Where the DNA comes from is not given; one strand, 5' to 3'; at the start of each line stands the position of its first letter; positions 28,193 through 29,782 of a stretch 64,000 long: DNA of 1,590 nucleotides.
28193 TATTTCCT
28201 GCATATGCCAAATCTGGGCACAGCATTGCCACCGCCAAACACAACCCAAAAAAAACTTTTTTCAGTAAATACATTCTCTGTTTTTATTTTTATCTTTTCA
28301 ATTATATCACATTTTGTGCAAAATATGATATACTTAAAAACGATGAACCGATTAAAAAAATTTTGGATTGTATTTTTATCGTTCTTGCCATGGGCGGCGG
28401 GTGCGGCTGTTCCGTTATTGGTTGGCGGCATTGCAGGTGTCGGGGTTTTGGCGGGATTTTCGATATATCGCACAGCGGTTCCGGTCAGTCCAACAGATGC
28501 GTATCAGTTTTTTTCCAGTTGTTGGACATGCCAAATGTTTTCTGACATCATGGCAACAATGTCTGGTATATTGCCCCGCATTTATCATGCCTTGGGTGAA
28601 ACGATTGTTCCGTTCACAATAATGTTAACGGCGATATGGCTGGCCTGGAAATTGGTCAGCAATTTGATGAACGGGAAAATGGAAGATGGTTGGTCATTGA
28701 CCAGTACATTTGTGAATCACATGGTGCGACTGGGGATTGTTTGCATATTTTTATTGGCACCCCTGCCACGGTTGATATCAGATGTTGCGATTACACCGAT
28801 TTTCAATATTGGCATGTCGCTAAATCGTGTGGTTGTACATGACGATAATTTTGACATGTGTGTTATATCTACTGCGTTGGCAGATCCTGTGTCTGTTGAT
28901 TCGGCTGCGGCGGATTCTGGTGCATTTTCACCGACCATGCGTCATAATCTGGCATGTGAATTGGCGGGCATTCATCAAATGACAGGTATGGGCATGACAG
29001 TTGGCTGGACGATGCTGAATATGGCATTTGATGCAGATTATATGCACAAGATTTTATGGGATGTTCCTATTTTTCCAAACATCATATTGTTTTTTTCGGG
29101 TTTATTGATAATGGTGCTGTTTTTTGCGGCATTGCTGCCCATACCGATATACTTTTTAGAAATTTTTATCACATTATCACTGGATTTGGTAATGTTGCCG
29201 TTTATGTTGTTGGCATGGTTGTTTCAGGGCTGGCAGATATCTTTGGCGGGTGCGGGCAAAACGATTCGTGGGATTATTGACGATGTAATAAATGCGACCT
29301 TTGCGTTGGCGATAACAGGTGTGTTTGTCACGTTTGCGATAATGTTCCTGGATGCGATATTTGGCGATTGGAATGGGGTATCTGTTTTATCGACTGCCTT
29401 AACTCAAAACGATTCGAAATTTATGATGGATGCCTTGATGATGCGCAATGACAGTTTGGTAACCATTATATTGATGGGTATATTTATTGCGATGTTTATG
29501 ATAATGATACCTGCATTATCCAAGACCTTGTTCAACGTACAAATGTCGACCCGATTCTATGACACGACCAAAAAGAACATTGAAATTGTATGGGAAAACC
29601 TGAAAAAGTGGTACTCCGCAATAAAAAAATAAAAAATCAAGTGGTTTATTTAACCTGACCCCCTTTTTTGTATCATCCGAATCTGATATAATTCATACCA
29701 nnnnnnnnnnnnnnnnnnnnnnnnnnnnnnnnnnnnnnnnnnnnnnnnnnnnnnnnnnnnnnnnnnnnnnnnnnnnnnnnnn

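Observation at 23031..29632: Five-gene array of paralogous polytopic membrane proteins (translationally coupled 4-gene operon plus one divergent paralog): VirB6/TrbL-like or a new channel family?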

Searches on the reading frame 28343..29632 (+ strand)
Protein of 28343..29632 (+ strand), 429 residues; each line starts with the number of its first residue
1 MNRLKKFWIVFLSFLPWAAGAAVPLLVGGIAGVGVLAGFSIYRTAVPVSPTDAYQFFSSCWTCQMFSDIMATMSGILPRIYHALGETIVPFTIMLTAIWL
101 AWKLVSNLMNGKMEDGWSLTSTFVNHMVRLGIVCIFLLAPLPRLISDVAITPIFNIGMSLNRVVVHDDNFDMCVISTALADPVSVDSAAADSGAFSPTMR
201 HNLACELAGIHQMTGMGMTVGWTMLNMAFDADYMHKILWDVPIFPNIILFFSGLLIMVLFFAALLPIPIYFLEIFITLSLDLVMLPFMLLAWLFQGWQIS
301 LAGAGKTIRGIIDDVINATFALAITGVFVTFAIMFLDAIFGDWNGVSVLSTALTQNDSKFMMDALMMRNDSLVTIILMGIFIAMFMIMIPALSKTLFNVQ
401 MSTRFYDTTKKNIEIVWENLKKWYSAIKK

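Call 3: search_protein_families(library=pfam, proteins=[window:28343-29632:+], max_evalue=1)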
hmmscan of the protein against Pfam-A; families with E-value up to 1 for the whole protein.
window:28343-29632:+ (429 aa): 0 families

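Call 4: search_protein_families(library=ncbifam, proteins=[window:28343-29632:+], max_evalue=1)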
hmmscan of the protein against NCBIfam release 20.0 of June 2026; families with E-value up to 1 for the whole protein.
window:28343-29632:+ (429 aa): 0 families

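Call 8: find_homologous_proteins(query=window:28343-29632:+, max_evalue=0.001)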
Query window:28343-29632:+ (429 aa): 863 proteins with E <= 0.001 among 8000 candidates; the best 120 are listed.
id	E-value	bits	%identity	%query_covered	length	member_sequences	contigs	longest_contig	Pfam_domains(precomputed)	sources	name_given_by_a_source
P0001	3.2e-280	947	100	100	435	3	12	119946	-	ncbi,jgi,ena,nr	ncbi:MAG: hypothetical protein E7011_03175 [Alphaproteobacteria bacterium]|nr:hypothetical protein [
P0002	4.7e-246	835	84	100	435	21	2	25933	-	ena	-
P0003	2.0e-232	790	79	100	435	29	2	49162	-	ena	-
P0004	2.3e-229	780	79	100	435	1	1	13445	-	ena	-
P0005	2.1e-227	773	79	100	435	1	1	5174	-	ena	-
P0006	3.7e-218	743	74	100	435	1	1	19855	-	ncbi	-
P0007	3.4e-216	736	72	100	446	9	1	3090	-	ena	-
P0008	8.8e-216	735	73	100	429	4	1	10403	-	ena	-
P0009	2.2e-215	734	73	100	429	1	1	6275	-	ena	-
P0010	2.5e-215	734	73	100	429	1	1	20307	-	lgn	-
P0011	2.6e-215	733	73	100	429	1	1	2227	-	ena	-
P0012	4.7e-215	733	73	100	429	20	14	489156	-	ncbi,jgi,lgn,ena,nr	ncbi:MAG: hypothetical protein E7008_02345 [Alphaproteobacteria bacterium]|nr:hypothetical protein [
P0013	4.8e-215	733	73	100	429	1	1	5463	-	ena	-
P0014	5.1e-215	732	73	100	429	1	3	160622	-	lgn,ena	-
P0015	6.0e-215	732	73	100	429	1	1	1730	-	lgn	-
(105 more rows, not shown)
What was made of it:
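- Checked: Gene callers used the upstream ATG for the identical database protein P0001 (call 8).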

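Call 10: search_solved_structures(query=window:28343-29632:+, max_evalue=10)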
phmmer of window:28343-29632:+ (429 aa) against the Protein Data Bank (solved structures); distinct sequences matched with E-value up to 10: 0.
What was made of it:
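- Tried and rejected: phmmer of E against PDB sequences found nothing (call 10).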

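Call 12: find_related_loci(query=A1, collection=genome_contigs, flank=10000)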
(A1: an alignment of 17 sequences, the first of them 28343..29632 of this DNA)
Query A1 (429 aa) in genome_contigs; peptide patterns used: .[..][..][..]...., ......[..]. (x = any residue, [..] = any of these).
397 stretches matched a pattern; 227 encode a relative of the query (tblastn E <= 1e-3); the best 80 are kept; 80 distinct loci.
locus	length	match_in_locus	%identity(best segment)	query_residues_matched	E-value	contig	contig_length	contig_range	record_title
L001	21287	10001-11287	84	1-429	0e+0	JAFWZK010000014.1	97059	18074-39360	MAG: Alphaproteobacteria bacterium isolate RGIG6210 Sheep_Rectum-2__c276830, whole genome shotgun sequence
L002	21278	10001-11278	84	1-426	0e+0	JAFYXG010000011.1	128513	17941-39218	MAG: Alphaproteobacteria bacterium isolate RGIG7505 Water_buffalos_Colon.Co__c1631399, whole genome shotgun sequence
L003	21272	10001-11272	79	1-424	0e+0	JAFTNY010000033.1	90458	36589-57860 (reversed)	MAG: Alphaproteobacteria bacterium isolate RGIG3991 Roe_deer_Cecum-4__c203553, whole genome shotgun sequence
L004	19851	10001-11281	73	1-427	0e+0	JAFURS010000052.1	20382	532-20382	MAG: Alphaproteobacteria bacterium isolate RGIG4765 Roe_deer_Rectum.Co__c2266922, whole genome shotgun sequence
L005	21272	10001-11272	73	1-424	0e+0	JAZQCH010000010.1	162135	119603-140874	MAG: Candidatus Enterousia sp. isolate T1900044638_TS20190104.MAGScoT_cleanbin_000052 SGB_1211_k141_1018789, whole genom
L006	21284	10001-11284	74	1-425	0e+0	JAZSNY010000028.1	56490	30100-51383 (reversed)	MAG: Candidatus Enterousia sp. isolate T1900044549_TS20190015.MAGScoT_cleanbin_000102 SGB_200_k141_2093955, whole genome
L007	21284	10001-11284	75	1-425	0e+0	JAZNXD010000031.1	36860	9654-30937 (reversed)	MAG: Candidatus Enterousia sp. isolate T1900044780_TS20190246.MAGScoT_cleanbin_000045 SGB_2551_k141_4451438, whole genom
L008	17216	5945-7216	73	1-424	0e+0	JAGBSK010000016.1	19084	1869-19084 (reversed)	MAG: Alphaproteobacteria bacterium isolate RGIG9404 Yak_Cecum-1__c323525, whole genome shotgun sequence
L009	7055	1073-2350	73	1-426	0e+0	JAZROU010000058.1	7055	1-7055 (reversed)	MAG: Candidatus Enterousia sp. isolate T1900045388_YK20190078.MAGScoT_cleanbin_000020 SGB_6918_k141_425214, whole genome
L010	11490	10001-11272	72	1-424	0e+0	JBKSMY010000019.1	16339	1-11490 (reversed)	MAG: Alphaproteobacteria bacterium isolate KS320-82 k141_1663597, whole genome shotgun sequence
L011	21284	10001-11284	72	1-425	0e+0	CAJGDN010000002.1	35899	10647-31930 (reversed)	MAG: uncultured Alphaproteobacteria bacterium isolate MAG63 genome assembly, contig: k141_4710774_length_35899_cov_11.00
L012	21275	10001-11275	72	1-425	0e+0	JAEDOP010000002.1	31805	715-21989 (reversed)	MAG: Alphaproteobacteria bacterium isolate MAG321 NODE_876_length_31805_cov_4.343433, whole genome shotgun sequence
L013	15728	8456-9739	72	1-425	0e+0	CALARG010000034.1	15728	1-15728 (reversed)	MAG TPA_asm: uncultured Alphaproteobacteria bacterium isolate SRR6425825_bin.15_CONCOCT_v1.1_MAG genome assembly, contig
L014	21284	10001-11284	72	1-425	0e+0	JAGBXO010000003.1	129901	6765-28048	MAG: Alphaproteobacteria bacterium isolate RGIG9538 Yak_Colon-2__c92938, whole genome shotgun sequence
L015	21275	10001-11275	73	1-425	0e+0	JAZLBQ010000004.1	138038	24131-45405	MAG: Candidatus Enterousia sp. isolate T1900045063_TC20190056.MAGScoT_cleanbin_000013 SGB_4572_k141_2068917, whole genom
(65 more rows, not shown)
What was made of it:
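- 227 species genomes encode an E relative (call 12). Some of these MAGs are labelled 'Rickettsiales bacterium' by submitters (call 12).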

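Call 29: predict_structure(alignment_id=A1)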
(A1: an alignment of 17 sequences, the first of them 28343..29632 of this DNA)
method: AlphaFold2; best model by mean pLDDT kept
length: 429 residues; sequences in the alignment: 17
mean_pLDDT: 40.7   pTM: 0.25
mean pLDDT of the five models: 40.7, 40.6, 38.5, 36.1, 36.0
residues with pLDDT >= 90: 0; 70-90: 0; 50-70: 52; < 50: 377
segments of 3 or more residues with pLDDT < 50: 1-85, 139-353, 355-414, 419-429
pLDDT, mean of each block of 10 residues (from residue 1): 36 32 33 29 29 31 37 42 52 61 61 55 61 53 42 34 32 28 35 36 34 31 30 34 36 42 41 43 46 41 40 47 47 43 42 44 39 43 45 38 39 47 40
secondary structure, 60 per line:
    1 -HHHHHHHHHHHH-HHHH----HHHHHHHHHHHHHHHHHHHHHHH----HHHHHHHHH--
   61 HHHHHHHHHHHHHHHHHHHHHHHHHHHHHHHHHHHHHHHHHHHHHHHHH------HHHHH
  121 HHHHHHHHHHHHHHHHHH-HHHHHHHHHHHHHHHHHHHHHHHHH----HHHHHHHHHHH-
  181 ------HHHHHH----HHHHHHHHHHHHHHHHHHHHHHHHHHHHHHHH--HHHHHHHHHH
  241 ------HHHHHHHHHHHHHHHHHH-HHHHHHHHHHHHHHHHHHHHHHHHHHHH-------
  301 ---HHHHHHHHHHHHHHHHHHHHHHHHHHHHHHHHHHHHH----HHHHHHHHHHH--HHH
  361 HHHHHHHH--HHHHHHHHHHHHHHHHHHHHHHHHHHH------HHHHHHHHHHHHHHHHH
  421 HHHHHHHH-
elements in order: H2-13 H15-18 H23-45 H50-58 H61-109 H116-138 H140-164 H169-179 H187-192 H197-228 H231-240 H247-264 H266-293 H304-340 H345-355 H358-368 H371-397 H404-428
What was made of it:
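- Tried and rejected: AF2 of E with a shallow alignment of 17 orthologues gave pLDDT 40.7 and was discarded (call 29).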

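Call 31: search_dna_similar(query=window:28343-29632:+, collection=plasmids, mode=protein, max_evalue=1, max_rows=10)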
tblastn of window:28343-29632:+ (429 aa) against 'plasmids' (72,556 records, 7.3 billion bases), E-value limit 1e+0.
No match.
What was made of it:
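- Tried and rejected: tblastn of E against 72,556 plasmids found nothing (call 31), so the family is not a plasmid conjugation gene.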

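Call 32: search_protein_representatives(alignment_id=A1)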
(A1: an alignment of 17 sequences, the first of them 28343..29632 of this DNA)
Query: 17 sequences, 435 profile positions. Proteins with E-value up to 0.001 (for the whole library): 174; up to 1e-10: 62; up to 1e-30: 34. The best 150 are listed.
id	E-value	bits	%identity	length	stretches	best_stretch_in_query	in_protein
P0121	4.0e-182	622.8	-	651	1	7-432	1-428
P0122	1.7e-177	607.5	-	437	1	7-431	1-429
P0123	2.1e-159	547.9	-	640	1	7-430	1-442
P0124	2.8e-146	504.7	-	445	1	18-434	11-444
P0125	4.8e-142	490.7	-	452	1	5-428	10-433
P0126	1.1e-133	463.2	-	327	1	1-254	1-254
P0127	3.4e-132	458.3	-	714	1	11-433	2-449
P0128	1.2e-115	403.7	-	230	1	205-435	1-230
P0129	1.3e-107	377.3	-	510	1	7-409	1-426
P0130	5.3e-100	352.2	-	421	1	21-432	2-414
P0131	1.3e-96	341.1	-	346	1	94-405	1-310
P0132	2.8e-89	316.8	-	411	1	41-435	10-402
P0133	3.1e-89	316.7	-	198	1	7-208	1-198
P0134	2.4e-79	284.1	-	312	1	7-330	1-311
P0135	1.5e-74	268.3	-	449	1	23-431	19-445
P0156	2.5e-25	106.1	-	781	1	62-396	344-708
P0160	1.5e-22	96.9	-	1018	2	202-428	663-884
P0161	4.3e-22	95.5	-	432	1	59-420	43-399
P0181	2.0e-11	60.3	-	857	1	57-396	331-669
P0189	8.6e-10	54.9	-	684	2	48-173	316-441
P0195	9.8e-09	51.5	-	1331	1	58-309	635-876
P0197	1.4e-08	50.9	-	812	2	64-173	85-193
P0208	3.1e-07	46.5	-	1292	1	61-377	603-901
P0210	3.8e-07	46.2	-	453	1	22-327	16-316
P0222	2.8e-06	43.3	-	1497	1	65-312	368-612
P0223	4.8e-06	42.6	-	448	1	62-347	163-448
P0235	1.4e-05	41.1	-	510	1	16-326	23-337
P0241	2.1e-05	40.5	-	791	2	197-409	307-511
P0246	3.6e-05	39.7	-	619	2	251-428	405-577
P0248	3.9e-05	39.6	-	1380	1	55-355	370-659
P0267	2.1e-04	37.2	-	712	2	35-178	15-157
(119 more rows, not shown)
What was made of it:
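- The E profile finds 174 relatives in 1.8 billion representative proteins (call 32).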

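Call 37: search_protein_families(library=pfam, alignment_id=A3, max_evalue=0.01)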
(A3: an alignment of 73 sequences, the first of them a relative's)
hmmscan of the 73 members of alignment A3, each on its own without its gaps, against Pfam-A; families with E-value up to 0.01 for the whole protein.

A. member 1, P0156 (781 aa): 0 families

B. families by the number of members that match (of 73 scanned): 15 families
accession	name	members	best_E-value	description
PF04610.19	TrbL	29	1.2e-08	TrbL/VirB6 plasmid conjugal transfer protein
PF01551.29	Peptidase_M23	9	2.5e-20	Peptidase family M23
PF21277.2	T6SS_VgrG3-like_C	2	2.2e-06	Type VI secretion system spike protein VgrG3-like, C-terminal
PF21726.2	DUF6862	2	0.00026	Family of unknown function (DUF6862)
PF05593.20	RHS_repeat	1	3.1e-05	RHS Repeat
PF04888.17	SseC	1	7.6e-05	Secretion system effector C (SseC) like family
PF22813.1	TcaA_2nd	1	0.00023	TcaA protein second domain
PF24195.1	DUF7420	1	0.00063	Family of unknown function (DUF7420)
PF20139.4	DUF6529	1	0.0024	Family of unknown function (DUF6529)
PF14282.11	FlxA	1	0.0025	FlxA-like protein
PF18895.5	T4SS_pilin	1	0.0062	Type IV secretion system pilin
PF09752.15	ABHD18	1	0.0069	Alpha/beta hydrolase domain containing 18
PF25118.1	EFL1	1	0.0071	Elongation factor-like GTPase 1-like domain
PF13209.11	DUF4017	1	0.0085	Protein of unknown function (DUF4017)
PF07749.17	ERp29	1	0.0099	Endoplasmic reticulum protein ERp29, C-terminal domain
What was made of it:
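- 28343..29632 (+): Gene E (429 aa; alternative start at 28325 gives 435 aa). Divergently transcribed VirB6-like paralogue of the CxxC subtype (C60/C63, C173/C205, P286...W297). It is the member with the clearest link to TrbL/VirB6. The profile search found 174 relatives (call 32), and 29 of 73 distant ones match PF04610 (call 37).
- On TrbL/VirB6 (Pfam PF04610): 29 of 73 distant E relatives hit PF04610 (call 37).
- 29 of 73 distant relatives hit PF04610 (call 37).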

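Call 40: search_protein_families(library=pfam, proteins=[P0210, P0267, P0235, P0241, P0197, P0189, P0161, P0181, P0223, P0246], max_evalue=0.1)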
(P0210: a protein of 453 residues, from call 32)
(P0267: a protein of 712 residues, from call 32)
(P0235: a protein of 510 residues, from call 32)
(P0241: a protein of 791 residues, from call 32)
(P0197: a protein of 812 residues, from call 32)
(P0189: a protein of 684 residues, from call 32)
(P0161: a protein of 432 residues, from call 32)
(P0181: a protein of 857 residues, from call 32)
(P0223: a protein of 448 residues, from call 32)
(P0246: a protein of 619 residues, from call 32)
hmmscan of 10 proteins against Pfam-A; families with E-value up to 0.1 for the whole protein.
P0210 (453 aa): 0 families

P0267 (712 aa): 0 families

P0235 (510 aa): 0 families

P0241 (791 aa): 1 family
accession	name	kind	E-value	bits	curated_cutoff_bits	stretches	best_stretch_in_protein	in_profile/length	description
PF24219.2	DUF7438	-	0.058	14.2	25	1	101-119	2-20/57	Family of unknown function (DUF7438)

P0197 (812 aa): 1 family
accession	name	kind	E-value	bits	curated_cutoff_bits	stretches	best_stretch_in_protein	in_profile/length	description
PF04610.19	TrbL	-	2.4e-08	34.5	25.9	1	349-447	94-185/215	TrbL/VirB6 plasmid conjugal transfer protein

P0189 (684 aa): 2 families
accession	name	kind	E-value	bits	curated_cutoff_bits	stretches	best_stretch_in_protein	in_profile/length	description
PF06762.20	LMF1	-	0.018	15.6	27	1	341-399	11-71/163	Lipase maturation factor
PF20721.2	C19orf12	-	0.064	13.5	30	0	184-228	51-92/163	C19orf12-like protein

P0161 (432 aa): 0 families

P0181 (857 aa): 1 family
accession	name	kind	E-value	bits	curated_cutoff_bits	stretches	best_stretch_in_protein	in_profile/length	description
PF04610.19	TrbL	-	0.00028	21.2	25.9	1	514-624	82-190/215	TrbL/VirB6 plasmid conjugal transfer protein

P0223 (448 aa): 1 family
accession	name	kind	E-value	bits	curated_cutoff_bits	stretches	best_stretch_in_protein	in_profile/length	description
PF04610.19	TrbL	-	2.5e-06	27.8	25.9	2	340-446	81-183/215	TrbL/VirB6 plasmid conjugal transfer protein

P0246 (619 aa): 0 families
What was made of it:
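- On TrbL/VirB6 (Pfam PF04610): The E profile finds P0197 at E 1.4e-8 against 1.8 billion proteins (call 32), and P0197 scores 34.5 bits on PF04610 (call 40).
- Closest known: TrwI/VirB6 of plasmid R388. Same: Distant homologues pass the TrbL gathering score (calls 37, 40).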

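Call 43: search_solved_structures(query=A3, max_evalue=10, show_alignments=2)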
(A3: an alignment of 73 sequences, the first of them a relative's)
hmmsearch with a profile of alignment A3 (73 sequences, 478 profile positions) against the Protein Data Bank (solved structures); distinct sequences matched with E-value up to 10: 3.
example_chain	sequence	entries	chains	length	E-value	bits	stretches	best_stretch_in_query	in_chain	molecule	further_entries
7o3v_F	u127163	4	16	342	2.8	9.7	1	262-454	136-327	TrwI protein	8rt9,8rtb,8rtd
7kl9_E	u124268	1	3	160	5.8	8.6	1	399-469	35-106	CTC-445.2 inhibitor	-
9sed_A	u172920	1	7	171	7.6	8.2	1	107-181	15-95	Small-conductance mechanosensitive channel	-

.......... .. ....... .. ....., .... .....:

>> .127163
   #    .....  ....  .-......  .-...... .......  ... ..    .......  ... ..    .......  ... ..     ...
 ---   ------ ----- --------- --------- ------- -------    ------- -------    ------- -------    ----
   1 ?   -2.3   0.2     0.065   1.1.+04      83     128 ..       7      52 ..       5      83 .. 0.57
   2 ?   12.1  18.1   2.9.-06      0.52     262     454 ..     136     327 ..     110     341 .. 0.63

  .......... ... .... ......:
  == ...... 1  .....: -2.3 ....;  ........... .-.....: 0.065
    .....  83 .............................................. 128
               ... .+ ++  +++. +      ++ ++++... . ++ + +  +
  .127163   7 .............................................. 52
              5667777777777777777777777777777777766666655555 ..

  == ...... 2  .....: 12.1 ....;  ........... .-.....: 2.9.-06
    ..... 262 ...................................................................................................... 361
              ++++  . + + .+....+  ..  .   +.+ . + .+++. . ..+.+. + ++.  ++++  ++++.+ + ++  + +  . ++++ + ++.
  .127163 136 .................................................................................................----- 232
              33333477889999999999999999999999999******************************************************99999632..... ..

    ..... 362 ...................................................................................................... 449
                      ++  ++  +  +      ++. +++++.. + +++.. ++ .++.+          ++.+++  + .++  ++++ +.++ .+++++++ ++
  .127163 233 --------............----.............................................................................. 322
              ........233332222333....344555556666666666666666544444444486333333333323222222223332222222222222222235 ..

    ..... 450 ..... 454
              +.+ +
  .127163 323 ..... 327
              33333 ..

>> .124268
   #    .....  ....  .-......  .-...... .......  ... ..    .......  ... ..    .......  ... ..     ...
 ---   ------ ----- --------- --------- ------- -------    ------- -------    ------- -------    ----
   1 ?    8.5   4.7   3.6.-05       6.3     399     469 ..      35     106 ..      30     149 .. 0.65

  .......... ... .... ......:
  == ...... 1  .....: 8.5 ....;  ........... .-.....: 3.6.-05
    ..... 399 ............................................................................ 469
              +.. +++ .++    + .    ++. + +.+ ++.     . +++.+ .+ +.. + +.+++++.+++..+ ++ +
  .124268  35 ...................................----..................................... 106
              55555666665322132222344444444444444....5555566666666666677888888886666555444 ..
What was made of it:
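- Closest known: TrwI/VirB6 of plasmid R388. Same: The conserved Pro-containing hydrophobic motif aligns with TrwI '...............' (call 43).
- The best PDB sequence hit of the superfamily profile is TrwI, aligned at the L-P-L...W motif, although not significant at E 2.8 (call 43).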

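Call 44: find_homologous_proteins(query=A3, max_evalue=0.001)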
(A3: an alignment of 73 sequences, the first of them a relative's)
Query A3 (73 sequences) (781 aa, profile of the alignment): 1 proteins with E <= 0.001 among 8000 candidates.
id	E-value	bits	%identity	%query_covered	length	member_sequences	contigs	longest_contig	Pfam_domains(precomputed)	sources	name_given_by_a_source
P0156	3.6e-100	354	100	100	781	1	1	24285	-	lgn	-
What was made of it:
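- Tried and rejected: find_homologous_proteins with the multi-domain alignment A3 returned only its own first sequence (call 44).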

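Call 47: find_encoding_contigs(protein=P0197, flank=10000, max_places=3)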
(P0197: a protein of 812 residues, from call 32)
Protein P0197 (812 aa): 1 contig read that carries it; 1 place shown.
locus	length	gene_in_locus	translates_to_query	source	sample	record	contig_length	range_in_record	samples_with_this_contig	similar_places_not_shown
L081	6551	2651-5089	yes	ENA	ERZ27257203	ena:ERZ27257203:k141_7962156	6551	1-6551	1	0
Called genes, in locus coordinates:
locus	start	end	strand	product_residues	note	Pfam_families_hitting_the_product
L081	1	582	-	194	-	?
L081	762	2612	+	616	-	PF04610:TrbL (weak)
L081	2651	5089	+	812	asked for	PF04610:TrbL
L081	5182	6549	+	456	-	?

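Call 48: find_encoding_contigs(protein=P0156, flank=10000, max_places=3)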
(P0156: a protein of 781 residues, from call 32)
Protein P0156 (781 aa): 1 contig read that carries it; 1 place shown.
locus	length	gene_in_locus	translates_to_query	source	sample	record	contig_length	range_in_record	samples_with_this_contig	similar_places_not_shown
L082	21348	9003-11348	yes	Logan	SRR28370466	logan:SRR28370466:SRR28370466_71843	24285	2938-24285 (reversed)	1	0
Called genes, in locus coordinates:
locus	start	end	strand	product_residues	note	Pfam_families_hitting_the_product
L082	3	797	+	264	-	?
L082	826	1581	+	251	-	PF02463:SMC_N (weak), PF00005:ABC_tran, PF13304:AAA_21 (faint)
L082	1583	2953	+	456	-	PF01458:SUFBD_core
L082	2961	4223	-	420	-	-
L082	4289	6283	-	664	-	-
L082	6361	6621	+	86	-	-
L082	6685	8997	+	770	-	-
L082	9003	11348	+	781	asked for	-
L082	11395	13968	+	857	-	-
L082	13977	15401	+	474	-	-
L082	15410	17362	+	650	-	-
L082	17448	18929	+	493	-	PF00691:OmpA (faint)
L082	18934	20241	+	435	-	PF05496:RuvB_N, PF04851:ResIII (faint), PF14532:Sigma54_activ_2 (faint), PF20720:nSTAND3 (faint), PF00004:AAA, PF13173:AAA_14 (weak), PF16193:AAA_assoc_2, PF12002:MgsA_C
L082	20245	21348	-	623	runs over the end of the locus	PF01134:GIDA, PF03486:HI0933_like (faint), PF07992:Pyr_redox_2, PF12831:FAD_oxidored (weak), PF21680:GIDA_C_1st, PF13932:SAM_GIDA_C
